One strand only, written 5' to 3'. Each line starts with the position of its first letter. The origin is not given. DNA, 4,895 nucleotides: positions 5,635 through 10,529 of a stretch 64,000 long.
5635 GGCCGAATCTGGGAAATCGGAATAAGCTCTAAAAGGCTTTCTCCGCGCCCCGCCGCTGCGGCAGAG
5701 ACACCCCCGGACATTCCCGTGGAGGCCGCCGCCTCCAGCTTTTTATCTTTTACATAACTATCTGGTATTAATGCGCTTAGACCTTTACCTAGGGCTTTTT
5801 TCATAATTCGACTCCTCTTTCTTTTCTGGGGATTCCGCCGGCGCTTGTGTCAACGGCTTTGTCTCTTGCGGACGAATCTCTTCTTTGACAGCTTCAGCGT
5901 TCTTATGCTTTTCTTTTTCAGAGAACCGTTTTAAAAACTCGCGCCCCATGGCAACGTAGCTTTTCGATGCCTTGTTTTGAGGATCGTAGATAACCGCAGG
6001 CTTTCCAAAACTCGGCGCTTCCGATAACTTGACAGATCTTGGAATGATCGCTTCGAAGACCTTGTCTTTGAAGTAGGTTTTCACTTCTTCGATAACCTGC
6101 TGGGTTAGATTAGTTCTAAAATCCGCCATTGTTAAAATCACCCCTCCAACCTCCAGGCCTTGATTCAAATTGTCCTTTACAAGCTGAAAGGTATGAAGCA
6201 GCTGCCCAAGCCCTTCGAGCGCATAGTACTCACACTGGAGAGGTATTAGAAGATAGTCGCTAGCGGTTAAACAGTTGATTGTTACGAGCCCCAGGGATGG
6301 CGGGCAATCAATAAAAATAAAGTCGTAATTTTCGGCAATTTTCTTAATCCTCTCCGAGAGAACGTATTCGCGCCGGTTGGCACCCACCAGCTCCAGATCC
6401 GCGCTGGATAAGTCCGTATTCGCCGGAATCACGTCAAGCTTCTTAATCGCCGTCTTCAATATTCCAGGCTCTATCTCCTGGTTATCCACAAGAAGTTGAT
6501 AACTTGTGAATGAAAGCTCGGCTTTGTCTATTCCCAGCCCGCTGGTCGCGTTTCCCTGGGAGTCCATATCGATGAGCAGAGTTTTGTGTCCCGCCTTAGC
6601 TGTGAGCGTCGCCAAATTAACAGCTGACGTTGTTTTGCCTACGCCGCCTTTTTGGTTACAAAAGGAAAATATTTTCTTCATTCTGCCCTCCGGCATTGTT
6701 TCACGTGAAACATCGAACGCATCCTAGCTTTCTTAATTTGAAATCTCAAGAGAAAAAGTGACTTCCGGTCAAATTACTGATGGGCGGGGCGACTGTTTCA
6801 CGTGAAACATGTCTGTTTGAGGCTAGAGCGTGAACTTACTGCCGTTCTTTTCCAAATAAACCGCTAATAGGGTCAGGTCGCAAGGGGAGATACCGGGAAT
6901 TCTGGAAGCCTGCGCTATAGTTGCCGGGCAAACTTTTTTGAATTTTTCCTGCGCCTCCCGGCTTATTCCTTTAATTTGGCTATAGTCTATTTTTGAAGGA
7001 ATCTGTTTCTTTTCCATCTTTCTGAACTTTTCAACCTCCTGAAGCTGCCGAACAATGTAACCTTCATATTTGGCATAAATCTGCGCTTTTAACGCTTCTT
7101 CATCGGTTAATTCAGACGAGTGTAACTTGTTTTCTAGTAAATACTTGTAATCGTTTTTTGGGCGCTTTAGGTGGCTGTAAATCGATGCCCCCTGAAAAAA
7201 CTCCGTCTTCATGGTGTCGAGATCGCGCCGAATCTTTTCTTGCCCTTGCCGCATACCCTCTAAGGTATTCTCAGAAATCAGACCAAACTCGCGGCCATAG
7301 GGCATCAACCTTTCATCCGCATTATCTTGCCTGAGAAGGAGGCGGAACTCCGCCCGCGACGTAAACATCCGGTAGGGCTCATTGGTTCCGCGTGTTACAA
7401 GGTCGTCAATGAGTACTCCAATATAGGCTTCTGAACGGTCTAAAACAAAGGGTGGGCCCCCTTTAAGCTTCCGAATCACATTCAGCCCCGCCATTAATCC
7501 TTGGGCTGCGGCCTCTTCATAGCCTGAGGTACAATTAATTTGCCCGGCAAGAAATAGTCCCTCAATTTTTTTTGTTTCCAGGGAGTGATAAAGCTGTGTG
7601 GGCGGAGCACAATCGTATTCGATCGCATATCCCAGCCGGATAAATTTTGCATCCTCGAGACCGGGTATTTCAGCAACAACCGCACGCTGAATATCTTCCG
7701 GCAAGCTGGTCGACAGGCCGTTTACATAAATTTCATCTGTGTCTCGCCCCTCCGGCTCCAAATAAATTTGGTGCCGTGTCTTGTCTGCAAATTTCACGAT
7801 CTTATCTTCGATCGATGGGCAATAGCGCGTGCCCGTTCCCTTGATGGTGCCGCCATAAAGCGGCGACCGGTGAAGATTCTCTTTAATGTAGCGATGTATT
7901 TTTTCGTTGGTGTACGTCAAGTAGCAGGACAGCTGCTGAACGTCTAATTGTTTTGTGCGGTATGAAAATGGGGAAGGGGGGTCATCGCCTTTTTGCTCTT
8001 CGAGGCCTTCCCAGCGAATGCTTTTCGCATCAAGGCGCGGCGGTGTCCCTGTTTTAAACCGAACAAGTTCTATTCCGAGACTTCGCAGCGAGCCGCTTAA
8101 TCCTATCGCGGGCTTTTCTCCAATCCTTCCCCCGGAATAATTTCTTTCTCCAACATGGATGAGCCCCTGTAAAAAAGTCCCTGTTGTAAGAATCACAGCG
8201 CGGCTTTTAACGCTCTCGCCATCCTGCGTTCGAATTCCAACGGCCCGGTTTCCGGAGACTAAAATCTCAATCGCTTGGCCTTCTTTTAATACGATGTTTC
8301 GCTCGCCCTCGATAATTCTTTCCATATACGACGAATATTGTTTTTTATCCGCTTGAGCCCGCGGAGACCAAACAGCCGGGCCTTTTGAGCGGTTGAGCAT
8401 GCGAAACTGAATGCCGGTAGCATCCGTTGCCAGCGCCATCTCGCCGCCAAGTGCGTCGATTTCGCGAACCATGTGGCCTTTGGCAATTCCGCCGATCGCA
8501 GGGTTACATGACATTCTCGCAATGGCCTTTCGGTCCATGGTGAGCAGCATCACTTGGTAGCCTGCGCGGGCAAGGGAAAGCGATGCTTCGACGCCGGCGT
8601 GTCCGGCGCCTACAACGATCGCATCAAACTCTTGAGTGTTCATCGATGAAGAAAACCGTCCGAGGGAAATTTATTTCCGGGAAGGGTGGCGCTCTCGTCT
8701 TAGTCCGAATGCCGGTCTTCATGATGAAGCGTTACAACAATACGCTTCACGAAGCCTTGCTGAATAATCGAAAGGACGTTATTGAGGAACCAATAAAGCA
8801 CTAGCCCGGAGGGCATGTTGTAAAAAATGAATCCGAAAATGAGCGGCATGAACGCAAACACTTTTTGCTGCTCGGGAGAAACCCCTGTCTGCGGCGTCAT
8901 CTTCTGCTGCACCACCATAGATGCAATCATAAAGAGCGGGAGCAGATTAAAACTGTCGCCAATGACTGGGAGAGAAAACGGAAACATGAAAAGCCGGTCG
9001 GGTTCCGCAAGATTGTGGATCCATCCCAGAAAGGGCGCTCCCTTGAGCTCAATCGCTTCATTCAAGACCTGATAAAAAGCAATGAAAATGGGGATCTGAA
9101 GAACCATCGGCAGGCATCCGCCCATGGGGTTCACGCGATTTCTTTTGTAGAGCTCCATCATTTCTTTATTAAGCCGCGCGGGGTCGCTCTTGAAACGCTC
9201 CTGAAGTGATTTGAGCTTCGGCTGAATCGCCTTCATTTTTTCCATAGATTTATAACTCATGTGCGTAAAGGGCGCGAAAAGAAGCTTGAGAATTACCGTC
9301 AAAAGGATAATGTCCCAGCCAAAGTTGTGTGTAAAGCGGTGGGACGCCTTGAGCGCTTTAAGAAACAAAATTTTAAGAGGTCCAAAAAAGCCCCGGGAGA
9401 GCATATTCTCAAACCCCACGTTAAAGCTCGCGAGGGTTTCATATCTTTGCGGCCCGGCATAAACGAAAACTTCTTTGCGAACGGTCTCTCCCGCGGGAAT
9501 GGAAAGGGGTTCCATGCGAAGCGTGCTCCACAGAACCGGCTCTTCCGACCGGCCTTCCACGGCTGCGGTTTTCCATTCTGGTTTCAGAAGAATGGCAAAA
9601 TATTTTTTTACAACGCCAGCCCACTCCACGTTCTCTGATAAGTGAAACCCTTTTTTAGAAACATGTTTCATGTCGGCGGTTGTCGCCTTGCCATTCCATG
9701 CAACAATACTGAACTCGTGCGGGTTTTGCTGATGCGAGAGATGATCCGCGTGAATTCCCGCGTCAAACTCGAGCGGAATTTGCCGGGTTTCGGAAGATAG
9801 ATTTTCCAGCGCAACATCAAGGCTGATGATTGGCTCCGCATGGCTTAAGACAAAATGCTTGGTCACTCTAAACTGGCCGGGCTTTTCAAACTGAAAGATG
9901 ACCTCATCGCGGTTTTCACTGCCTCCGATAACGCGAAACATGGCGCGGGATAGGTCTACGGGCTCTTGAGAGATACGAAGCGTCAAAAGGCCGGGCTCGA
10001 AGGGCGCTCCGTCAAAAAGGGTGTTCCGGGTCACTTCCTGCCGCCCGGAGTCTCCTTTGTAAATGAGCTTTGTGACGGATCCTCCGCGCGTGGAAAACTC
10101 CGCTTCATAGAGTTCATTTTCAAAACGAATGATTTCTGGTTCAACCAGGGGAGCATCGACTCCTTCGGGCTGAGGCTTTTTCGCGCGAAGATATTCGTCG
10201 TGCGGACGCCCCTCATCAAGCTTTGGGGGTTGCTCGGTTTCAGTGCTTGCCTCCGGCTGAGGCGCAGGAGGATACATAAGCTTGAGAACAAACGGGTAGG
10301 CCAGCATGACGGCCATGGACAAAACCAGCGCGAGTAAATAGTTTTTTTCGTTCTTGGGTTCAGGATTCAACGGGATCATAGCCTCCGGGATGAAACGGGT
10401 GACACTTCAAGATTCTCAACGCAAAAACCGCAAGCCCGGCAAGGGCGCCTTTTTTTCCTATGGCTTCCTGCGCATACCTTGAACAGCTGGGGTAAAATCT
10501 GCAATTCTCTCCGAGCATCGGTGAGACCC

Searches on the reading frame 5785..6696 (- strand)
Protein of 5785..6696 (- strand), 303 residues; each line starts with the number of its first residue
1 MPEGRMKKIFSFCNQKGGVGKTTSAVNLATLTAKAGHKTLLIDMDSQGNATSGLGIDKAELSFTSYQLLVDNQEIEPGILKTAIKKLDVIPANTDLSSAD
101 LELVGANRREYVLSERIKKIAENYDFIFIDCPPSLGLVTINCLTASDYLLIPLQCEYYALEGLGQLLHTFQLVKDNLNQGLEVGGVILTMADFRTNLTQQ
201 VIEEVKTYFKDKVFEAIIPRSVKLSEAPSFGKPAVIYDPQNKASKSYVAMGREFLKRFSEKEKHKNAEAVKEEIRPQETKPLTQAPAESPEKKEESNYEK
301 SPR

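Call 104: search_protein_families(library=pfam, proteins=[window:5785-6696:-], max_evalue=0.00001)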
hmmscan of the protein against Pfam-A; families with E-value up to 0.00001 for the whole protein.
window:5785-6696:- (303 aa): 4 families
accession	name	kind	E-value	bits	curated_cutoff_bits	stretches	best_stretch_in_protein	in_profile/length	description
PF13614.12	AAA_31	-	4.4e-65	219.4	27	1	8-183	2-177/177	AAA domain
PF01656.29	CbiA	-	1.2e-27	96.8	25.4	1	11-233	2-124/125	CobQ/CobB/MinD/ParA nucleotide binding domain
PF09140.17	MipZ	-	8e-10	38.9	20.7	1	11-166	4-142/262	ATPase MipZ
PF10609.15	ParA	-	3.3e-09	37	27.1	1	6-142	2-130/246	NUBPL iron-transfer P-loop NTPase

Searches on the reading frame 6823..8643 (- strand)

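Call 104: search_protein_families(library=pfam, proteins=[window:6823-8643:-], max_evalue=0.00001)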
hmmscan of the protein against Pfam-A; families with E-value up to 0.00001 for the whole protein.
window:6823-8643:- (606 aa): 5 families
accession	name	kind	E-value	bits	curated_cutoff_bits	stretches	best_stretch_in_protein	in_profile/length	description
PF01134.28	GIDA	-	1.3e-165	551.6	22.1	1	7-395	1-389/391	Glucose inhibited division protein A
PF13932.14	SAM_GIDA_C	-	8e-23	80.5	27.1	1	538-593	1-56/57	tRNA modifying enzyme MnmG/GidA C-terminal helical bundle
PF21680.2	GIDA_C_1st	-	1.2e-06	29.7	24.7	1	479-533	41-95/96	tRNA modifying enzyme MnmG/GidA C-terminal helical domain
PF07992.20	Pyr_redox_2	-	2.8e-06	27.4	26.1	1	7-155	2-108/291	Pyridine nucleotide-disulphide oxidoreductase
PF13738.12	Pyr_redox_3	-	8.1e-06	25.7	30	0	5-39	164-198/305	Pyridine nucleotide-disulphide oxidoreductase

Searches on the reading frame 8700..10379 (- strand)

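Call 104: search_protein_families(library=pfam, proteins=[window:8700-10379:-], max_evalue=0.00001)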
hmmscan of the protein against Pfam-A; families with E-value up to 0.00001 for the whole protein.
window:8700-10379:- (559 aa): 2 families
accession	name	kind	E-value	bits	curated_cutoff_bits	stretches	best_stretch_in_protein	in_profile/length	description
PF02096.25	60KD_IMP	-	3e-61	206.6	35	1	353-546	1-163/163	60Kd inner membrane protein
PF14849.12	YidC_periplas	-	3.7e-14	53.8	24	1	84-332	2-273/283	YidC periplasmic domain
